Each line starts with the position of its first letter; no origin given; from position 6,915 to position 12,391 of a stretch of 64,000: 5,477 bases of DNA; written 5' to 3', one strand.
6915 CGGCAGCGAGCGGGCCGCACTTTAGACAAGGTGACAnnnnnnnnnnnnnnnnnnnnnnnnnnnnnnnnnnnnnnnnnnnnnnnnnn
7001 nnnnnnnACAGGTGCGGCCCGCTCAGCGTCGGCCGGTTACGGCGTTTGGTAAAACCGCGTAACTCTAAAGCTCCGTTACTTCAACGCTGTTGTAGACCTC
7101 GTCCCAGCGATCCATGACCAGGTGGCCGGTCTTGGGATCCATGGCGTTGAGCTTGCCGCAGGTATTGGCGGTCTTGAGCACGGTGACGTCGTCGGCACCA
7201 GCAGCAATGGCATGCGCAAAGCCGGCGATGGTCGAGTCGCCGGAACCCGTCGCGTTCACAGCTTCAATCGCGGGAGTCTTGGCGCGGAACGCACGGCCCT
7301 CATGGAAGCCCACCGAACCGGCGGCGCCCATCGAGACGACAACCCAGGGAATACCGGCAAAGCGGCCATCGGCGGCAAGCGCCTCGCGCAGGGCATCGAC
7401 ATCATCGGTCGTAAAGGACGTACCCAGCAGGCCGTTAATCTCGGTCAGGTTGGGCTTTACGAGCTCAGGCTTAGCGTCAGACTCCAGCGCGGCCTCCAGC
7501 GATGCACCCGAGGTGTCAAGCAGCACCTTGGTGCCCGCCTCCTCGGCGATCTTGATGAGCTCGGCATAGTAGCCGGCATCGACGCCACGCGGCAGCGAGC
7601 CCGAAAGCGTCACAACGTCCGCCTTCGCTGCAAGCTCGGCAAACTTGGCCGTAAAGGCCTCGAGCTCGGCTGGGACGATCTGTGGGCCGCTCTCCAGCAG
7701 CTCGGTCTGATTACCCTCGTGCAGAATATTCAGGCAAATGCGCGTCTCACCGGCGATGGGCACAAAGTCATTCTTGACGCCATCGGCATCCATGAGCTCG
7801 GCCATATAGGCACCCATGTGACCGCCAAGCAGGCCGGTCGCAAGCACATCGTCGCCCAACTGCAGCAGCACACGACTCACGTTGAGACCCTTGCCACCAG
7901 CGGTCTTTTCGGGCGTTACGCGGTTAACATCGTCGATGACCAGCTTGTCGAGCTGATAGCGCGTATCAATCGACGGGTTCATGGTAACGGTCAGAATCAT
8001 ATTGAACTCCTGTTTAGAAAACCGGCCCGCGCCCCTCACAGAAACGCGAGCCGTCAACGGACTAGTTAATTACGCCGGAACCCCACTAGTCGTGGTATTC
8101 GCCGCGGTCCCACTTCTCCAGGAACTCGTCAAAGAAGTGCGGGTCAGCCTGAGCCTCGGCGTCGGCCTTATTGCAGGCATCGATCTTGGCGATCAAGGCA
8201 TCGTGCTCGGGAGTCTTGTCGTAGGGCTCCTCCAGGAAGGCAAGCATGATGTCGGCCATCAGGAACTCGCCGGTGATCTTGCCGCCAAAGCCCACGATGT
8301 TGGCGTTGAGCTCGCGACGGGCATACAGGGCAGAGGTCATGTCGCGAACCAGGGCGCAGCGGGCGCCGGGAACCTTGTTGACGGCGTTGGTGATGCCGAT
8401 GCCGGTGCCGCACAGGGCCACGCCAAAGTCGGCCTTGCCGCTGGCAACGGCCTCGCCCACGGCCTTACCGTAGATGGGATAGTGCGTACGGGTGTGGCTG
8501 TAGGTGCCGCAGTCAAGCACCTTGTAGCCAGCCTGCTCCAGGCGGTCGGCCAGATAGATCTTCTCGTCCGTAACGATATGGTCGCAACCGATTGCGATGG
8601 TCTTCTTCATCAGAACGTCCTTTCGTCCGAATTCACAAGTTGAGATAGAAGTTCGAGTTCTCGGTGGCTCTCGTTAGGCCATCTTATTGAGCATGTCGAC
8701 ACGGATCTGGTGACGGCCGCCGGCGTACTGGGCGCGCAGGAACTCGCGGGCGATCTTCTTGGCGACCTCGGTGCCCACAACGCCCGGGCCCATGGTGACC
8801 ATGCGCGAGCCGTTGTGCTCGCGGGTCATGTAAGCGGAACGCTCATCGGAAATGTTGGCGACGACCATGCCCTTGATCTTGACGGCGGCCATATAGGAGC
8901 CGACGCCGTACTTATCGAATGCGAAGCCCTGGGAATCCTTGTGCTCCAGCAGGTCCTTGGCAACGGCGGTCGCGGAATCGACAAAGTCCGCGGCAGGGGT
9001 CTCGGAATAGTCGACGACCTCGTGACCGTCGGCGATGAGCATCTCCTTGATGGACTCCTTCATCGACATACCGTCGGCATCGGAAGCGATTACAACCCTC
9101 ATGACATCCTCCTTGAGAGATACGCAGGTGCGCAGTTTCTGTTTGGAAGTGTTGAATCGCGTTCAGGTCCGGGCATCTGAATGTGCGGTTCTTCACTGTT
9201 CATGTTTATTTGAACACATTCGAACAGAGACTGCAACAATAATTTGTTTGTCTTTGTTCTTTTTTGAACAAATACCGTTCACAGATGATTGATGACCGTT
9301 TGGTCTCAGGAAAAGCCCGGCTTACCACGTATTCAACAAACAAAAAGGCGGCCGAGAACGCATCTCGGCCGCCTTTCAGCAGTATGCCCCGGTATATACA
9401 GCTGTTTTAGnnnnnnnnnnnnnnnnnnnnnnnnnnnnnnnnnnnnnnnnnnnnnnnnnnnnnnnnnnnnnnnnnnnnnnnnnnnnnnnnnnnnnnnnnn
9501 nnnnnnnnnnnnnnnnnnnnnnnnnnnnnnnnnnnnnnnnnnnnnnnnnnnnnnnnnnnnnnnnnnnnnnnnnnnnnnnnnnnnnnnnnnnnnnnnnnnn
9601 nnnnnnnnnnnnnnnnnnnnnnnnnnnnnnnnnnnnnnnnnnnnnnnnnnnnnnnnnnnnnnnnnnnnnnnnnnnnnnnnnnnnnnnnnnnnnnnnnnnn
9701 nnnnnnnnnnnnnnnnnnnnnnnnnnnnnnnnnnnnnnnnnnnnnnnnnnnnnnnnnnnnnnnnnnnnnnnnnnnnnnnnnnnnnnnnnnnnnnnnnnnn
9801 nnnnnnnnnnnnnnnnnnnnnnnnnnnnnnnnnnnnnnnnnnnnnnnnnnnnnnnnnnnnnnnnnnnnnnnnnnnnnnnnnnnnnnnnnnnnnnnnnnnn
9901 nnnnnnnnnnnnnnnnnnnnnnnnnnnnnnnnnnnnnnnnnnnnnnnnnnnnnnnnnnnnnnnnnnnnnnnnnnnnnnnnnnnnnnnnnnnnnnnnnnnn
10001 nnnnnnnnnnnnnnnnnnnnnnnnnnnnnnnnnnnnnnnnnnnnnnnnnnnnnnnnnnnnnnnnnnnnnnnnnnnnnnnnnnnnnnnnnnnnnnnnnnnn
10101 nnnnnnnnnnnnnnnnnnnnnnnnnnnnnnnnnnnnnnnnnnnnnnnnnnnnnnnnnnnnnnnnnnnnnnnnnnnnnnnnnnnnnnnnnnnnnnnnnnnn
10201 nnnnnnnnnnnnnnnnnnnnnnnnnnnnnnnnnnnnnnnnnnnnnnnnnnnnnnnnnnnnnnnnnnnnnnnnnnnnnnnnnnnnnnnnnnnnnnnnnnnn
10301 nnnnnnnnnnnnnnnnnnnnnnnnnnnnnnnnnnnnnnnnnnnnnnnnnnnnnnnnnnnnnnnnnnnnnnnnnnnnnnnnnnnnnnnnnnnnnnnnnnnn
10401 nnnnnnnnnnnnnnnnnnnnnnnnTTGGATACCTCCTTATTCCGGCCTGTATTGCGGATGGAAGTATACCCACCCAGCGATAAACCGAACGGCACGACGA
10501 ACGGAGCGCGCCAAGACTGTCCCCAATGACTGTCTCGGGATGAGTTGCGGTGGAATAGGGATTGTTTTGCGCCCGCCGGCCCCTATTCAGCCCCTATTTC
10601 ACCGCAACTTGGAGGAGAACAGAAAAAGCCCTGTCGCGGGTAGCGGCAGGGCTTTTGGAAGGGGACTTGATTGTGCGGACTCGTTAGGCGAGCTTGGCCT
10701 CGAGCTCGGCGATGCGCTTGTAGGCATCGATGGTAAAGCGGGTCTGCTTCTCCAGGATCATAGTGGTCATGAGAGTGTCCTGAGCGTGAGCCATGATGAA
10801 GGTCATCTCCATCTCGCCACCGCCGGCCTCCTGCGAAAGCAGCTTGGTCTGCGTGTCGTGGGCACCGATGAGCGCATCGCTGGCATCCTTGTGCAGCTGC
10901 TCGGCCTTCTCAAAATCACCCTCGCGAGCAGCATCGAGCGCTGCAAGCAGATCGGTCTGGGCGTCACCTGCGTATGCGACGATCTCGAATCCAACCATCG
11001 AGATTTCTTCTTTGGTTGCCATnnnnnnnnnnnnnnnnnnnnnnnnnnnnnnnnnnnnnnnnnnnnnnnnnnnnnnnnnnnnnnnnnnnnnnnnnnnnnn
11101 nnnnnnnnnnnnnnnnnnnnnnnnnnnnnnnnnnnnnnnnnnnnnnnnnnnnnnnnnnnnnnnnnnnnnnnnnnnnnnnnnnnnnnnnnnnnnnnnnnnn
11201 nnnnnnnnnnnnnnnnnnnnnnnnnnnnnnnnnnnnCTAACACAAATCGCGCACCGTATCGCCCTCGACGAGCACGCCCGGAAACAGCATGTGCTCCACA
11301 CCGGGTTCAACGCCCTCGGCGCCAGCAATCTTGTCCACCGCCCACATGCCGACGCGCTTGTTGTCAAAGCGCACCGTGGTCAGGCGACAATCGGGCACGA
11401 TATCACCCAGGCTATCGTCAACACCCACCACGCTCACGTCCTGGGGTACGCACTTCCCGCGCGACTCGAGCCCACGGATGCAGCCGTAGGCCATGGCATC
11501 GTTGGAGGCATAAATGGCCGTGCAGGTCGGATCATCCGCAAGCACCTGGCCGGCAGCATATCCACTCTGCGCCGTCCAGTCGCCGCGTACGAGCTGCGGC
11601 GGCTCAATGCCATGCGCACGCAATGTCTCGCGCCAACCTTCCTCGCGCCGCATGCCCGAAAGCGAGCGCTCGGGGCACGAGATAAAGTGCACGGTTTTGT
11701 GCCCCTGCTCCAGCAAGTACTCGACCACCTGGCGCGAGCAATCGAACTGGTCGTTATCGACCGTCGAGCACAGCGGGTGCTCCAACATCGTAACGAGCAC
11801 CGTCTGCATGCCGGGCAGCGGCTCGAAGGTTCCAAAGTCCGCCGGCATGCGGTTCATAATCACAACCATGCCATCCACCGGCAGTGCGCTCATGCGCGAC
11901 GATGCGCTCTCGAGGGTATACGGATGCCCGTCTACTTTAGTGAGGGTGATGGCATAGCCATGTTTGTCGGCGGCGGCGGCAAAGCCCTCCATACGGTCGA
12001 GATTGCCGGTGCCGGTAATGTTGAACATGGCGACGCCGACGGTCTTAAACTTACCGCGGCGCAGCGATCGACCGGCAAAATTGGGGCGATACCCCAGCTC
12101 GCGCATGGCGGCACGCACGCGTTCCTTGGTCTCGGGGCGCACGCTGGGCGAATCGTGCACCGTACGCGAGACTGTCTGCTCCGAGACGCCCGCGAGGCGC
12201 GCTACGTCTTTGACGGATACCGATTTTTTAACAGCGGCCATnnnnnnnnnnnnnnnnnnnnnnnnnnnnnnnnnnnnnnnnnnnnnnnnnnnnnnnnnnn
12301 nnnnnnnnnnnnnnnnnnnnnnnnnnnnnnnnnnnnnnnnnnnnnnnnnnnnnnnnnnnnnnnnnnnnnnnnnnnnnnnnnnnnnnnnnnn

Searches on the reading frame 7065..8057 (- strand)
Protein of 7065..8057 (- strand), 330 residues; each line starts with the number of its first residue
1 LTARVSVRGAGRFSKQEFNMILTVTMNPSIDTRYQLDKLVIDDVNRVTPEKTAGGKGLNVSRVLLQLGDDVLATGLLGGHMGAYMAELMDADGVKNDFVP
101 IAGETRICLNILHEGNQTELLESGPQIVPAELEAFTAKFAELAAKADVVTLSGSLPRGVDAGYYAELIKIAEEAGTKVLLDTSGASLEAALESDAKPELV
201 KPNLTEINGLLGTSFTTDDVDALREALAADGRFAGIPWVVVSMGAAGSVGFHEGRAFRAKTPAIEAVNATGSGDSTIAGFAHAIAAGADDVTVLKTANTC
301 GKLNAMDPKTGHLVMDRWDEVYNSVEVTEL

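Call 19: search_protein_families(library=pfam, proteins=[window:7065-8057:-], max_evalue=0.01)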
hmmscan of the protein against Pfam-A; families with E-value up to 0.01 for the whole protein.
window:7065-8057:- (330 aa): 2 families
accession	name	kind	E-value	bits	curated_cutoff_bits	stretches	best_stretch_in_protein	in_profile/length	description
PF00294.29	PfkB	-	4.3e-48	164.6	25.8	1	45-310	27-295/302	pfkB family carbohydrate kinase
PF08543.17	Phos_pyr_kin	-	0.0063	16.3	27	0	197-297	120-224/246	Phosphomethylpyrimidine kinase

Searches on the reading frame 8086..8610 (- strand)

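Call 19: search_protein_families(library=pfam, proteins=[window:8086-8610:-], max_evalue=0.01)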
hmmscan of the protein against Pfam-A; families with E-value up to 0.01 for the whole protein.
window:8086-8610:- (174 aa): 1 family
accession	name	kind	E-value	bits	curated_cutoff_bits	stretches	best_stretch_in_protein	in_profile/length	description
PF02502.23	LacAB_rpiB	-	7.4e-41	139.8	24.7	1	5-143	1-138/138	Ribose/Galactose Isomerase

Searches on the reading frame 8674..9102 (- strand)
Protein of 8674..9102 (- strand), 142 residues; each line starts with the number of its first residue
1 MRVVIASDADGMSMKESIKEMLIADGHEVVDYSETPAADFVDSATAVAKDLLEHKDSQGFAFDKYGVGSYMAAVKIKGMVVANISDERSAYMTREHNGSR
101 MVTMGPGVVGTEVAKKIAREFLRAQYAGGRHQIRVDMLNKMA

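Call 11: search_protein_families(library=pfam, proteins=[window:8674-9102:-])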
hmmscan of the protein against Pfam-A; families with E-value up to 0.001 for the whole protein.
window:8674-9102:- (142 aa): 1 family
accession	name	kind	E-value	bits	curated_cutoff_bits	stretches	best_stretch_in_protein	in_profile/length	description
PF02502.23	LacAB_rpiB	-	3e-34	118.4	24.7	1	3-138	1-138/138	Ribose/Galactose Isomerase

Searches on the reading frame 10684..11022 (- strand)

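Call 11: search_protein_families(library=pfam, proteins=[window:10684-11022:-])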
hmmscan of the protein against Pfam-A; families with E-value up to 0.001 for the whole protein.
window:10684-11022:- (112 aa): 1 family
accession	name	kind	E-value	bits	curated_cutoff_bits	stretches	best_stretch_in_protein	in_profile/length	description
PF02255.21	PTS_IIA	-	2.4e-28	98.5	27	1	10-102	2-94/94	PTS system, Lactose/Cellobiose specific IIA subunit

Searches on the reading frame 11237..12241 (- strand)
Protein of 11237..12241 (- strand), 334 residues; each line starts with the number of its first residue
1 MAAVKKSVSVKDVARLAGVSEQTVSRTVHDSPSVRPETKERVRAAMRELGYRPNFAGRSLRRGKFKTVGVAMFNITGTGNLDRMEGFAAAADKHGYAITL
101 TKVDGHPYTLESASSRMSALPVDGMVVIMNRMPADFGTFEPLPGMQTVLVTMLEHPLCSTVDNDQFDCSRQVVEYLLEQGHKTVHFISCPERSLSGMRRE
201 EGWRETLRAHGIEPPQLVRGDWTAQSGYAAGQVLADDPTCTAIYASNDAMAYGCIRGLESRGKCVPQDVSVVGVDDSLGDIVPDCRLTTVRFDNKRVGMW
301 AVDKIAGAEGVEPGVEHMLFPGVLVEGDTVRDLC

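Call 11: search_protein_families(library=pfam, proteins=[window:11237-12241:-])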
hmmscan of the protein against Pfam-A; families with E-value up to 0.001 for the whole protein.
window:11237-12241:- (334 aa): 5 families
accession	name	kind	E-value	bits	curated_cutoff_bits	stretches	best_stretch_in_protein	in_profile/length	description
PF13377.12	Peripla_BP_3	-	6.2e-24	85.4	26.5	1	173-329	1-166/167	Periplasmic binding protein-like domain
PF00356.27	LacI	-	2.8e-19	69.1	27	1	10-54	2-46/46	Bacterial regulatory proteins, lacI family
PF00532.27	Peripla_BP_1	-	1.4e-16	61.2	22.2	1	85-298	21-250/281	Periplasmic binding proteins and sugar binding domain of LacI family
PF13407.12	Peripla_BP_4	-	7.3e-08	32.7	35.1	1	158-276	96-218/258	Periplasmic binding protein domain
PF13542.12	HTH_Tnp_ISL3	-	8.9e-05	22.3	27.4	1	1-29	21-48/51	Helix-turn-helix domain of transposase family ISL3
